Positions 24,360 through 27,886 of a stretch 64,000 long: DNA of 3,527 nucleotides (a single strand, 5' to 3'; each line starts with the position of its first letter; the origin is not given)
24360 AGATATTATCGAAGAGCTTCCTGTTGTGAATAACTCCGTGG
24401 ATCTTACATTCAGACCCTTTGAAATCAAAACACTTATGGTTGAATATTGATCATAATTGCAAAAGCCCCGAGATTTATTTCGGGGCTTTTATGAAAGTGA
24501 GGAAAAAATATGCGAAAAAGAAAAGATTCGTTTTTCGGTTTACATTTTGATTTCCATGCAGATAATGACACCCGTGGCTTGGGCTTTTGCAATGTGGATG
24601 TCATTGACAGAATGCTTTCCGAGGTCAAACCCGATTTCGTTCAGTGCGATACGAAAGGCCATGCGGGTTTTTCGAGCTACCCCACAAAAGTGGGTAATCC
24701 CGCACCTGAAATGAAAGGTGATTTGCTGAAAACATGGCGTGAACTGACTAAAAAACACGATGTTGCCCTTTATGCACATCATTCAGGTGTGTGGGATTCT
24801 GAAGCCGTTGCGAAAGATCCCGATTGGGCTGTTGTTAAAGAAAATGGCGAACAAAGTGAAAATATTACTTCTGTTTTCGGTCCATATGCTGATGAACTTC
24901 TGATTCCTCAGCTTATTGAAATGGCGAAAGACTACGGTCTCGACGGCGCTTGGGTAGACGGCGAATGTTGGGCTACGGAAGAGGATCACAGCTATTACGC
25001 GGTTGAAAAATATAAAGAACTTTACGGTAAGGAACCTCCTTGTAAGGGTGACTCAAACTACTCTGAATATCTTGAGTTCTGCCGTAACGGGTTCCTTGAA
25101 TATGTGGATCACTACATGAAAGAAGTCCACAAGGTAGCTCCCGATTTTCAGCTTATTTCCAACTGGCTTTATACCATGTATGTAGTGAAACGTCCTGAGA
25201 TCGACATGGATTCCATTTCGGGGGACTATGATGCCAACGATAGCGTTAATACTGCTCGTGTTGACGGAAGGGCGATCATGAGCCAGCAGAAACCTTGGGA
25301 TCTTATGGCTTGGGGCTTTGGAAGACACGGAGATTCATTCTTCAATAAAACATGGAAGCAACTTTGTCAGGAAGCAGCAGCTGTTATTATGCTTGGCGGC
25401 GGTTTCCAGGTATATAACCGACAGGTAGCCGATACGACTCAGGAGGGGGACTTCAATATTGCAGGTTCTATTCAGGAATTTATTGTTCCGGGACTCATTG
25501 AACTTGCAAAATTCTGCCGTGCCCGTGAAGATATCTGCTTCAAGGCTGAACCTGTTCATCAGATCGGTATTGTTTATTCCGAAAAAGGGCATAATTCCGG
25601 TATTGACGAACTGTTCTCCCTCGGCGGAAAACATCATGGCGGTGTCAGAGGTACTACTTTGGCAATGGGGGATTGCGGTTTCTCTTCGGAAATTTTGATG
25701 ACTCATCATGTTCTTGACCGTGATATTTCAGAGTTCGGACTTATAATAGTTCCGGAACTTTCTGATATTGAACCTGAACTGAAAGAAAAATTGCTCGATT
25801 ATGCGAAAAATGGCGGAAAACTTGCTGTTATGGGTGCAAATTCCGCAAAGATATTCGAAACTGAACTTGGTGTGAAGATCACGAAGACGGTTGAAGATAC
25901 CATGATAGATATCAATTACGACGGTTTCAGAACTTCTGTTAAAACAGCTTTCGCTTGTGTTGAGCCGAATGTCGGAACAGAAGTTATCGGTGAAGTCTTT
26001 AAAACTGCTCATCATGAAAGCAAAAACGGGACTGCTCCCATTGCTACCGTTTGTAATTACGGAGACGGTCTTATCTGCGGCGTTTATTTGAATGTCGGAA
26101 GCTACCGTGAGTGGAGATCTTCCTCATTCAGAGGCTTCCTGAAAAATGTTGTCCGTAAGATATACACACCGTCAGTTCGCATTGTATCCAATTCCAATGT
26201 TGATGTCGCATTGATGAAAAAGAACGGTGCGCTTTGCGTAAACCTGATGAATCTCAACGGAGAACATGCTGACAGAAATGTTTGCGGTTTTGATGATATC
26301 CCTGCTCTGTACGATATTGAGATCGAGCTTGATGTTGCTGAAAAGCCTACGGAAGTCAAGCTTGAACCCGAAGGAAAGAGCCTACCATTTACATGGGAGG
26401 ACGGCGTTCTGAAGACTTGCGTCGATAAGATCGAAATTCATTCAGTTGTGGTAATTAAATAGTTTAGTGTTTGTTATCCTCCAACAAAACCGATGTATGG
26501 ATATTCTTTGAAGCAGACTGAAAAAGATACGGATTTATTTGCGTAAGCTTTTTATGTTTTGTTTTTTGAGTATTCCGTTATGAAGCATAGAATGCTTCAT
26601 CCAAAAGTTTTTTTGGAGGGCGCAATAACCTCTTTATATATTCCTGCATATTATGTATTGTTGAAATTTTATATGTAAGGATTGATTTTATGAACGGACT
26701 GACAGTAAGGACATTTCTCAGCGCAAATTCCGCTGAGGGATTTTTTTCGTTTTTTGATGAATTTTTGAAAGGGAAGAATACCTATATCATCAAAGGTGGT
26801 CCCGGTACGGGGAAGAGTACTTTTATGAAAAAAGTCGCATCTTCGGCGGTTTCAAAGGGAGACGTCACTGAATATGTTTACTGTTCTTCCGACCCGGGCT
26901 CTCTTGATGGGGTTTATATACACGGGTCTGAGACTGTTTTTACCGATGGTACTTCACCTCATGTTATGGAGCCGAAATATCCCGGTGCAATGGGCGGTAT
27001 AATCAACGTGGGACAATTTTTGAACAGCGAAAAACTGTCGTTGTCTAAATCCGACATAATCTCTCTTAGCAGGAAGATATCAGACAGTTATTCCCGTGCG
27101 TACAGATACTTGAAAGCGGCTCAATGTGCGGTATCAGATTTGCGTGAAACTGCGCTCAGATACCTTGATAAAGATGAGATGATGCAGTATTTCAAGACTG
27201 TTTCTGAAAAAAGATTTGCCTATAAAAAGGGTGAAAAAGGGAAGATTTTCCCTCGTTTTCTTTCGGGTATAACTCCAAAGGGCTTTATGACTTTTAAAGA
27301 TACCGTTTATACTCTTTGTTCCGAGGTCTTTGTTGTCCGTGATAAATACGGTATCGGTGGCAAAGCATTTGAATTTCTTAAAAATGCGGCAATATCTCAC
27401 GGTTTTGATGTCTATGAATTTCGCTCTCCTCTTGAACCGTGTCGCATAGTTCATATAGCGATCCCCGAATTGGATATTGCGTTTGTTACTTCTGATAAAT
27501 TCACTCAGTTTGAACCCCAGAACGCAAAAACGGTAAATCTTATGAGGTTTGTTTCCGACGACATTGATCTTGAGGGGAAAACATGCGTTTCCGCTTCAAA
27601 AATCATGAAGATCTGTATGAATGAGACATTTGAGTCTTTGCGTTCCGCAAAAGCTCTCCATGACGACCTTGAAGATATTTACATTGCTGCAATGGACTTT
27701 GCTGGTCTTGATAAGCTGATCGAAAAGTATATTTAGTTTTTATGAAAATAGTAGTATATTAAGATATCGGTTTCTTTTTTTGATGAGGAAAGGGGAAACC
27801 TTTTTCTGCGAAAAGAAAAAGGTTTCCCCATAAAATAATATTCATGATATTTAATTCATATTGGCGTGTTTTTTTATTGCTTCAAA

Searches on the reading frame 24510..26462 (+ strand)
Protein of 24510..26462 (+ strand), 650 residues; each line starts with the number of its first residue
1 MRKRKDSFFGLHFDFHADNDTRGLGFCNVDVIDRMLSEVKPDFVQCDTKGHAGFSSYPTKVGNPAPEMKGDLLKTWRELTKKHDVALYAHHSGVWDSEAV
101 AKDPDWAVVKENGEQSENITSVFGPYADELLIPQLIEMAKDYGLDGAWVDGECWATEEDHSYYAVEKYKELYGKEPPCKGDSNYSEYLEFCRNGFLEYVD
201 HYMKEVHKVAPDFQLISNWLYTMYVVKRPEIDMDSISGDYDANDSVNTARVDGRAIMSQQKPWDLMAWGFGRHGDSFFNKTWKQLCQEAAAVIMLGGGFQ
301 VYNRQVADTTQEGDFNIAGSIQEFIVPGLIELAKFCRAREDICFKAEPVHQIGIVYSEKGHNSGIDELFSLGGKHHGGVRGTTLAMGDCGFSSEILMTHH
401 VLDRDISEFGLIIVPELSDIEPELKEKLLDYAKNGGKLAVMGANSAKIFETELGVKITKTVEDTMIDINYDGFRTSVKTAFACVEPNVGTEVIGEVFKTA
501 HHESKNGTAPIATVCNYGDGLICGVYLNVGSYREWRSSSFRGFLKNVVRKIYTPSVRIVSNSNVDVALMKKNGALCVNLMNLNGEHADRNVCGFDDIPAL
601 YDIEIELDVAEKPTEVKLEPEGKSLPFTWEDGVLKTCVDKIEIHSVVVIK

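Call 19: search_protein_families(library=pfam, proteins=[window:24510-26462:+])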
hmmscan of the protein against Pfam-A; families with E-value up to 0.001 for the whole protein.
window:24510-26462:+ (650 aa): 3 families
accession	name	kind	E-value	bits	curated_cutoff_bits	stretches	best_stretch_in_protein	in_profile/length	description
PF14871.12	GHL6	-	3.1e-10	40.8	35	1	36-150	9-131/132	Hypothetical glycosyl hydrolase 6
PF01120.23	Alpha_L_fucos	-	5.8e-07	29.7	25.2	1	43-177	110-238/345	Alpha-L-fucosidase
PF08532.16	Glyco_hydro_42M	-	0.0002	21.4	25.8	1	403-446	52-94/207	Beta-galactosidase trimerisation domain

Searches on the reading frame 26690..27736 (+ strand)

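Call 19: search_protein_families(library=pfam, proteins=[window:26690-27736:+])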
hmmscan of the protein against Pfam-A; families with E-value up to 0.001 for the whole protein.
window:26690-27736:+ (348 aa): 2 families
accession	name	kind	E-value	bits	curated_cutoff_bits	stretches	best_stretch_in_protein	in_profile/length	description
PF20720.3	nSTAND3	-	7.2e-05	23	27.2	1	24-84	12-69/155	Novel STAND NTPase 3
PF24883.2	NPHP3_N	-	0.00052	20.7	24.8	0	29-68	22-61/164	Nephrocystin 3, N-terminal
